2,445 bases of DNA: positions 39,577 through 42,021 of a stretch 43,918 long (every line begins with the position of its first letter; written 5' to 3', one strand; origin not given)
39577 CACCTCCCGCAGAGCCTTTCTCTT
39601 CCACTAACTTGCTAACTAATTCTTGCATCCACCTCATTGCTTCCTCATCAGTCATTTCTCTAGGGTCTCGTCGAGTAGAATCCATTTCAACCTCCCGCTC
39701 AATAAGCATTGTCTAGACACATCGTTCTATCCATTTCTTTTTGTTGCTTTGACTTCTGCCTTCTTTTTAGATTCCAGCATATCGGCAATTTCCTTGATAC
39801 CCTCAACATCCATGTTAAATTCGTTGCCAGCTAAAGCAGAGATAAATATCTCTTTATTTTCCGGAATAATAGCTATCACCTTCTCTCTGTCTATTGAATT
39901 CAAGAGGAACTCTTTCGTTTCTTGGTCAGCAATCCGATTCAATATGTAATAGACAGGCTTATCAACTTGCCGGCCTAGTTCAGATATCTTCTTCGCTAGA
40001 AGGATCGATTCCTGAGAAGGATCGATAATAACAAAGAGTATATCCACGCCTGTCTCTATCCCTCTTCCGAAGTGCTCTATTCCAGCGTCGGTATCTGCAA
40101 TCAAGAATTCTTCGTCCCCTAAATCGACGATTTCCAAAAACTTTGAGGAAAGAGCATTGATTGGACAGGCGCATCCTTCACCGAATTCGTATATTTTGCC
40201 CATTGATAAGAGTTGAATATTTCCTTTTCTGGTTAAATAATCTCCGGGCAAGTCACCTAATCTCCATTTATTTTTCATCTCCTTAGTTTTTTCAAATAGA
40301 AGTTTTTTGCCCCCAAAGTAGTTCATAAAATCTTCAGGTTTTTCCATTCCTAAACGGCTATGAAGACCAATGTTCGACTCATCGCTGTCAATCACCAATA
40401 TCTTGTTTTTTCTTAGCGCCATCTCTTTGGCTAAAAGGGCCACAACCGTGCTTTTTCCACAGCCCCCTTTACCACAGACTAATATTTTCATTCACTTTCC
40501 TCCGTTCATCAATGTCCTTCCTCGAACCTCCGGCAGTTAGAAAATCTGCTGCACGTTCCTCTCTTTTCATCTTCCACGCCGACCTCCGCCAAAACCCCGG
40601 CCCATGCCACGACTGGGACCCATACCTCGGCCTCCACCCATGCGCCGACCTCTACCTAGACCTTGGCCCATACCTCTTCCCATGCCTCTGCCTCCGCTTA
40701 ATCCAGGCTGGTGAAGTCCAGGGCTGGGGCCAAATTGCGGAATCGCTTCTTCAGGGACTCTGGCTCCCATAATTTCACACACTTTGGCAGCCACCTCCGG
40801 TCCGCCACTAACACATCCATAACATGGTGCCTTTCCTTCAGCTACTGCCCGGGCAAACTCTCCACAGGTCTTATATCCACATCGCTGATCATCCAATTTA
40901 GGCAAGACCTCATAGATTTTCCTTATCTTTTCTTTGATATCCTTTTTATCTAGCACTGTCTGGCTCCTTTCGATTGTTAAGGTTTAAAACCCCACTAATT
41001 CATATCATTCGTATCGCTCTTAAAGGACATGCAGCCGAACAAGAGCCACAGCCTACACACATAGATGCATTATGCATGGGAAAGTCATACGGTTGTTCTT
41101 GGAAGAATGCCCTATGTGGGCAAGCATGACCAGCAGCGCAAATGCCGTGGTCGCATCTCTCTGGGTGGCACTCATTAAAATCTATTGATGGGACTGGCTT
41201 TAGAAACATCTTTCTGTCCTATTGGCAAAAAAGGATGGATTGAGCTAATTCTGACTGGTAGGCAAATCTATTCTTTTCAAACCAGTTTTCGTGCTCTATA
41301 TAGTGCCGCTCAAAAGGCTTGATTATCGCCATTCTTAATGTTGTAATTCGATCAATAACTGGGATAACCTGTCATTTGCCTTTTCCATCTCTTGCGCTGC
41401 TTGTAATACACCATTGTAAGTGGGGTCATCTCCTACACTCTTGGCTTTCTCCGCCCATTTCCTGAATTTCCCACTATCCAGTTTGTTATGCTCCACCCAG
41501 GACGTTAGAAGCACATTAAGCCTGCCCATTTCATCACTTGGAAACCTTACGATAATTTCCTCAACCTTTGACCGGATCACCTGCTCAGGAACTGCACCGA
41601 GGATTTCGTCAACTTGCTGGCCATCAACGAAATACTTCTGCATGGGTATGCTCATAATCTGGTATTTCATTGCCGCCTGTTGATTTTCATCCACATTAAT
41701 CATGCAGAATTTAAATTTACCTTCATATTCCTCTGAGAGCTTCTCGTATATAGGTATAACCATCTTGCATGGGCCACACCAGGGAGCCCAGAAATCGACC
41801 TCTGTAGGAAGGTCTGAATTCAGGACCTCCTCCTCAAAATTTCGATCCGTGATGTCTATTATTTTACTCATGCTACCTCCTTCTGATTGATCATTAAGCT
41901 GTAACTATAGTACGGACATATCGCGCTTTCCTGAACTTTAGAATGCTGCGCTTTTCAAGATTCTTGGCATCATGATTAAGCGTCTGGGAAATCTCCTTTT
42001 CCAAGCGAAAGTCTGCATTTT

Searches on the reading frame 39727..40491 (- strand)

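Call 65: search_protein_families(library=pfam, max_evalue=0.0001, proteins=[window:39727-40491:-])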
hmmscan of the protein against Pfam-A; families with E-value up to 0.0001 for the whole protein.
window:39727-40491:- (254 aa): 4 families
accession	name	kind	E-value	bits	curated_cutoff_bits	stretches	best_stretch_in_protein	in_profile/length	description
PF01656.29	CbiA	-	9.9e-12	45.4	25.4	1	4-219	3-119/125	CobQ/CobB/MinD/ParA nucleotide binding domain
PF13614.12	AAA_31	-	3.6e-06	27.5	27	1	7-39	9-41/177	AAA domain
PF10609.15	ParA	-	6e-06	26.3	27.1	1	4-180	8-167/246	NUBPL iron-transfer P-loop NTPase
PF02374.21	ArsA_ATPase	-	7.8e-05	22.5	24.3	0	3-37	4-38/305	Anion-transporting ATPase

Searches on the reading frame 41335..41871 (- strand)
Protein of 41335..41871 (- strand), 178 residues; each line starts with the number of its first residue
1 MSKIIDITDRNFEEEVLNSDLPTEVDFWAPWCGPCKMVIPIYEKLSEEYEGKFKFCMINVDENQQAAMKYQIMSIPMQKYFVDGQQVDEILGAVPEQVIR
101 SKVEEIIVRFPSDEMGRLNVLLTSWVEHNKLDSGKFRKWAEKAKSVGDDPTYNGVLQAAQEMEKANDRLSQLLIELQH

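Call 65: search_protein_families(library=pfam, max_evalue=0.0001, proteins=[window:41335-41871:-])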
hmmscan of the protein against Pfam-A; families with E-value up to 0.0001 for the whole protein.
window:41335-41871:- (178 aa): 3 families
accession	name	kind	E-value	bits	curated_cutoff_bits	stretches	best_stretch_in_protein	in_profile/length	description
PF00085.26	Thioredoxin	-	3.1e-27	95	23.5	1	4-104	2-102/103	Thioredoxin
PF13905.12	Thioredoxin_8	-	2e-05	25.3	27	1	25-70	6-53/94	Thioredoxin-like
PF13098.12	Thioredoxin_2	-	8.5e-05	23.3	27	0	22-99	7-100/104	Thioredoxin-like domain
